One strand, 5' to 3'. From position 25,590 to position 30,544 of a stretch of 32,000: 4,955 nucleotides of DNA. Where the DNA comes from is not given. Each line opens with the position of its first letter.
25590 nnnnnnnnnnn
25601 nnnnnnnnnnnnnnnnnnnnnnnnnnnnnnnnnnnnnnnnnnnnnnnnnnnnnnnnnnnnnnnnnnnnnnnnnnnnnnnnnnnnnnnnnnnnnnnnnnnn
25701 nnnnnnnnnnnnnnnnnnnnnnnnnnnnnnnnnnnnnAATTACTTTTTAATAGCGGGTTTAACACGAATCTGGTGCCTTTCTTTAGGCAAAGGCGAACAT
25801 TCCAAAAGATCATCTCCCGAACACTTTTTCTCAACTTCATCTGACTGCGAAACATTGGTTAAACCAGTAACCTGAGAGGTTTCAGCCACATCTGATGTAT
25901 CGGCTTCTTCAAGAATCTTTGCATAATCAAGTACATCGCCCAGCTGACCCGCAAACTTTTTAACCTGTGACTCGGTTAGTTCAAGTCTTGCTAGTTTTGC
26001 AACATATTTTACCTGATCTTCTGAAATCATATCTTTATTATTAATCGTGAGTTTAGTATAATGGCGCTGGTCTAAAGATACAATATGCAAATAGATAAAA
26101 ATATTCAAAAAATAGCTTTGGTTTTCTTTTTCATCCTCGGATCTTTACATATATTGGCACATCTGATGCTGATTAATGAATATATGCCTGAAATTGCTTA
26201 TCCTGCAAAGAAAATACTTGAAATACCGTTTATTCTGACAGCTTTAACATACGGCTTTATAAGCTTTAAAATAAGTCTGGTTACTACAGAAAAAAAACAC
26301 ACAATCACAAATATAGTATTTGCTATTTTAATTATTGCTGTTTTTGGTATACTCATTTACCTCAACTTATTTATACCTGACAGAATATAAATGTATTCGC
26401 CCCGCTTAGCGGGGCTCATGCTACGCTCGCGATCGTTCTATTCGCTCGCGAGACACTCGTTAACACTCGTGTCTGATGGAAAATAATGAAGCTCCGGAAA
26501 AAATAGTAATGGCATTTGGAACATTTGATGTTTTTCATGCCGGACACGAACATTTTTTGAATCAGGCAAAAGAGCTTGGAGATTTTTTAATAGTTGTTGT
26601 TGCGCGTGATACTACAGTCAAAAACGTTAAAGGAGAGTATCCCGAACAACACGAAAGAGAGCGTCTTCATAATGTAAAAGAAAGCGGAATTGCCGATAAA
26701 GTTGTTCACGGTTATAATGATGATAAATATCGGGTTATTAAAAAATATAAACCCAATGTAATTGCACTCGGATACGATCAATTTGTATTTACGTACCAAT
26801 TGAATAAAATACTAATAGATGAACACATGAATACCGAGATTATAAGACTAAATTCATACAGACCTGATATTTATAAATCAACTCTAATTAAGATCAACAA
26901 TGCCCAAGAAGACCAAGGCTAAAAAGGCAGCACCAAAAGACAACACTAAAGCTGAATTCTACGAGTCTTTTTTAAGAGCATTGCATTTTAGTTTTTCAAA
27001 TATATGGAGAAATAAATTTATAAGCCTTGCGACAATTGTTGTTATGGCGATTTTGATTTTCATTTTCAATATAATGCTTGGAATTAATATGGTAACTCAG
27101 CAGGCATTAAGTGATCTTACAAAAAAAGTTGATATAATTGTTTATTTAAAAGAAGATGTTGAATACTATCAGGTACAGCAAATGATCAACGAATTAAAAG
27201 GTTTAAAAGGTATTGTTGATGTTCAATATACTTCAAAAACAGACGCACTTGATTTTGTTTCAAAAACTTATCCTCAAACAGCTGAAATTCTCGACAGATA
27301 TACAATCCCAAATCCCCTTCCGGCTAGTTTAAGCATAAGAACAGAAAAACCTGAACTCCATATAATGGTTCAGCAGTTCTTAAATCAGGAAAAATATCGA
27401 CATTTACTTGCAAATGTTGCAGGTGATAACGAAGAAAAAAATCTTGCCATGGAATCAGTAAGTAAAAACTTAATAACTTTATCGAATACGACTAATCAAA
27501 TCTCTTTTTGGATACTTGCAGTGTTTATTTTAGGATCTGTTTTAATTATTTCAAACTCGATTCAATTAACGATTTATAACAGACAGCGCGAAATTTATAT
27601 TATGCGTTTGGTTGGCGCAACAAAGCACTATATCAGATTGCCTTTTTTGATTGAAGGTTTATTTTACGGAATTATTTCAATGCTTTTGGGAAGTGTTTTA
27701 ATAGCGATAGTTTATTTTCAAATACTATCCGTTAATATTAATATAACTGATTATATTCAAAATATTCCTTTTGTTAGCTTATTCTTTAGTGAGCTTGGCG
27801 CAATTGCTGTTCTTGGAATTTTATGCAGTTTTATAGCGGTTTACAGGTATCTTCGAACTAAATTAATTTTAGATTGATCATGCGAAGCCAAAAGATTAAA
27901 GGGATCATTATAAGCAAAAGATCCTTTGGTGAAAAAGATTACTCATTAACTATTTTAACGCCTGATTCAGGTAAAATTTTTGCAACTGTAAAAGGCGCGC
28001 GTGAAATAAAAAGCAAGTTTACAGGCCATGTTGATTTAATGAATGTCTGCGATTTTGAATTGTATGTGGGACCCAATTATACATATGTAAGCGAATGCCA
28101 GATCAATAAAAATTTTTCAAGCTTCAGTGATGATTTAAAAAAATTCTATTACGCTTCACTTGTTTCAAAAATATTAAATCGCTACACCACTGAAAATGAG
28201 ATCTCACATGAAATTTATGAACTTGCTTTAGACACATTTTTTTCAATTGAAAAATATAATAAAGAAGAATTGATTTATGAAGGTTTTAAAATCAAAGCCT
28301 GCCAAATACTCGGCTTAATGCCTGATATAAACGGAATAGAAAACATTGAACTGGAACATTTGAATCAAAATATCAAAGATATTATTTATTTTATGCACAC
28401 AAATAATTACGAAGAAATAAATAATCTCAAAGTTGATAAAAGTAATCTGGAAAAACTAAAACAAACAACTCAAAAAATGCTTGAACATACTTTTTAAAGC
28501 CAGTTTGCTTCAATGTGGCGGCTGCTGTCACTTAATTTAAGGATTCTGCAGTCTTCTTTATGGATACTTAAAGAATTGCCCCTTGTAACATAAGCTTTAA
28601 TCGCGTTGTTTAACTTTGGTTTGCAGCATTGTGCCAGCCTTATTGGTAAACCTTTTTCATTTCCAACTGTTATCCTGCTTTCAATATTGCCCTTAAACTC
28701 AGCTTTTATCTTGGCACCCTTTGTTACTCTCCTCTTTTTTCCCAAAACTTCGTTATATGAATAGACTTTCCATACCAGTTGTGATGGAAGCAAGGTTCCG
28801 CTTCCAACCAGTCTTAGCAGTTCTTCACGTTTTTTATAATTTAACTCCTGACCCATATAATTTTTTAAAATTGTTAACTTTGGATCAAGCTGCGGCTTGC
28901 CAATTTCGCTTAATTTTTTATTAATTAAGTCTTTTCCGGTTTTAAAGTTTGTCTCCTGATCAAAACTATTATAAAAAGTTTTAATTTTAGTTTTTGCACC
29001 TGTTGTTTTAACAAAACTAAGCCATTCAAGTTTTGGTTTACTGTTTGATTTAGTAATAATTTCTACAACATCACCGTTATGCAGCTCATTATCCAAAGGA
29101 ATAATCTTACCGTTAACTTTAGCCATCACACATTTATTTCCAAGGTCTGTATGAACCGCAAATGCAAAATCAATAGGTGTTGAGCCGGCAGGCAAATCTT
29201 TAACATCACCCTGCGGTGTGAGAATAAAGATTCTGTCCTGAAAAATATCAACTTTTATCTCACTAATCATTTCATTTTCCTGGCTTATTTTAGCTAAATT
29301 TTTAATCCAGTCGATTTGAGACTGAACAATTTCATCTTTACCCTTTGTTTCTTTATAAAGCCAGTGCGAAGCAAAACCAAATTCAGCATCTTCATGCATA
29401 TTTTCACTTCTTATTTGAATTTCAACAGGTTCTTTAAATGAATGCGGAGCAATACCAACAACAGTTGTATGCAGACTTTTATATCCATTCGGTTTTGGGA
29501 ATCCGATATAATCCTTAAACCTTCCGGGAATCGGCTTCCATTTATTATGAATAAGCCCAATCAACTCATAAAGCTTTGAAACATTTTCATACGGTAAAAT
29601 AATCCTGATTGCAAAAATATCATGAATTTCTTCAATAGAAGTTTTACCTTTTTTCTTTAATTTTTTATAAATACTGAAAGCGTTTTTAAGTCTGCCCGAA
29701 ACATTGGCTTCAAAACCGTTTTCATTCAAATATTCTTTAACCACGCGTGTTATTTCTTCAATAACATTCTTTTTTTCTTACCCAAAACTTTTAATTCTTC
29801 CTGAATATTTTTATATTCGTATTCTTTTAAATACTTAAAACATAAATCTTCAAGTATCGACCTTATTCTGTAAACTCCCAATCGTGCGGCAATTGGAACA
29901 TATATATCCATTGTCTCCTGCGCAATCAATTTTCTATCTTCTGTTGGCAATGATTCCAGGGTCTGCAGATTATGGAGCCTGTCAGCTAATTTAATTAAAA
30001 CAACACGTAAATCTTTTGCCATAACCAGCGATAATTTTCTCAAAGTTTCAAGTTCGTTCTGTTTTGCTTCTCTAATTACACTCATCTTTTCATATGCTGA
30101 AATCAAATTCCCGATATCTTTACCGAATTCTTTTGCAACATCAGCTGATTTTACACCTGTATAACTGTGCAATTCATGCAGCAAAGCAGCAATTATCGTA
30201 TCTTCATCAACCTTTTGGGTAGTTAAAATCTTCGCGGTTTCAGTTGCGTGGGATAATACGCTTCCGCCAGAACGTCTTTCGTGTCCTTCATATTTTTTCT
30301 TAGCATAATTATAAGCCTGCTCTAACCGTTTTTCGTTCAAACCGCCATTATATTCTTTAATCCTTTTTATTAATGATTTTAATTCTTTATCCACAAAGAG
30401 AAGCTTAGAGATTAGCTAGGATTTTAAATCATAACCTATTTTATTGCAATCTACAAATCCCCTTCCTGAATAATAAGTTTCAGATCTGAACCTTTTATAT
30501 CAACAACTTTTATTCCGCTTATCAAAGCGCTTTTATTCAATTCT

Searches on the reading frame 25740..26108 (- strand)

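Call 76: search_protein_families(library=pfam, proteins=[window:25740-26108:-], max_evalue=0.01)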
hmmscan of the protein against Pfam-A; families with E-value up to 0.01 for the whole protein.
window:25740-26108:- (122 aa): 1 family
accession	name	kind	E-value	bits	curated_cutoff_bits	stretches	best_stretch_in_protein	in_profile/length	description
PF02686.20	GatC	-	4.8e-10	39.9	23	1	44-107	1-58/66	Glu-tRNAGln amidotransferase C subunit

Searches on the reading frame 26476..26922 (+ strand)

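Call 9: search_protein_families(library=pfam, proteins=[window:26476-26922:+])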
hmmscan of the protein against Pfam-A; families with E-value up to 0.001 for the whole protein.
window:26476-26922:+ (148 aa): 2 families
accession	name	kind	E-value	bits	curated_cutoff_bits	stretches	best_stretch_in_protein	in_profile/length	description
PF01467.32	CTP_transf_like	-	2.7e-16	60.4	21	1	13-139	2-131/133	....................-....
PF06574.18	FAD_syn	-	5.7e-05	23.4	27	1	5-48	3-49/158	FAD synthetase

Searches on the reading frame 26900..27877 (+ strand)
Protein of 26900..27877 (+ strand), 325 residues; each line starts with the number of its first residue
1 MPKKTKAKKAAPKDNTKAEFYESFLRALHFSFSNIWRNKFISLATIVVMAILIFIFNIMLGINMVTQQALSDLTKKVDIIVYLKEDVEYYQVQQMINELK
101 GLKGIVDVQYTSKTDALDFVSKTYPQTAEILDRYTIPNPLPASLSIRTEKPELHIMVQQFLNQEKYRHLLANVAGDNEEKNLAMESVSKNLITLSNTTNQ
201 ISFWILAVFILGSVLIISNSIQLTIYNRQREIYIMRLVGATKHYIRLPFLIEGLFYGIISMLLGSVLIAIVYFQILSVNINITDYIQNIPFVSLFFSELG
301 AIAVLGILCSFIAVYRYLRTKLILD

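Call 9: search_protein_families(library=pfam, proteins=[window:26900-27877:+])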
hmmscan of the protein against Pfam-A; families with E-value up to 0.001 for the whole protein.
window:26900-27877:+ (325 aa): 2 families
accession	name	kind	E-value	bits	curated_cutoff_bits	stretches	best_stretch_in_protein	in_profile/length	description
PF02687.27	FtsX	-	2.6e-14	53.7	25.5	1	205-320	3-118/120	FtsX-like permease C-terminal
PF18075.7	FtsX_ECD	-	1.9e-12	48.1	23.5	1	77-156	1-82/96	FtsX extracellular domain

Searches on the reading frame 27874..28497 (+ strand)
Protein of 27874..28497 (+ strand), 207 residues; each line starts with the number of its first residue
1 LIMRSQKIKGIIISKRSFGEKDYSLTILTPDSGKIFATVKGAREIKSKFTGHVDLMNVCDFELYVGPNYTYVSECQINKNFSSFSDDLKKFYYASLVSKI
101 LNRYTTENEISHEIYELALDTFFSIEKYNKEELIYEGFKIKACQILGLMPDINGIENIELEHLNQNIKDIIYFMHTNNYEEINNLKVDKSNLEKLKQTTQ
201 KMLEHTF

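Call 9: search_protein_families(library=pfam, proteins=[window:27874-28497:+])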
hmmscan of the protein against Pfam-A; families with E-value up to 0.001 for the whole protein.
window:27874-28497:+ (207 aa): 2 families
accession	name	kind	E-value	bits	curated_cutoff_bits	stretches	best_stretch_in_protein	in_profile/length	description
PF11967.14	RecO_N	-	6.5e-14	52.2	27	1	3-80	1-79/80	Recombination protein O N terminal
PF02565.21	RecO_C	-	8.4e-10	39.1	22.1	1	86-152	2-68/157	Recombination protein O C terminal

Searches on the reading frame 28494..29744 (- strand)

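Call 9: search_protein_families(library=pfam, proteins=[window:28494-29744:-])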
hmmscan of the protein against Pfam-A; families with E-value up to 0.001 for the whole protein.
window:28494-29744:- (416 aa): 3 families
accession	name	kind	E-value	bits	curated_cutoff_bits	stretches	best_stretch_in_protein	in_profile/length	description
PF04607.23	RelA_SpoT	-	2.9e-36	124.6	27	1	17-134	1-112/113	Region found in RelA / SpoT proteins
PF02824.27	TGS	-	2.8e-23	82.2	22.2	1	172-231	1-60/60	TGS domain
PF02597.26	ThiS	-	0.00022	22.1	22.5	1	203-231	40-71/76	ThiS family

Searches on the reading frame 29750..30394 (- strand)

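Call 76: search_protein_families(library=pfam, proteins=[window:29750-30394:-], max_evalue=0.01)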
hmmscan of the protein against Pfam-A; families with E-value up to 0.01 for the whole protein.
window:29750-30394:- (214 aa): 2 families
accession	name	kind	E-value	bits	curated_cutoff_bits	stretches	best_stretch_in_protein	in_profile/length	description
PF13328.12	HD_4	-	1.1e-42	145.8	27.2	1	27-174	1-155/156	HD domain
PF01966.28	HD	-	4.9e-05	24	22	1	46-142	1-115/116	HD domain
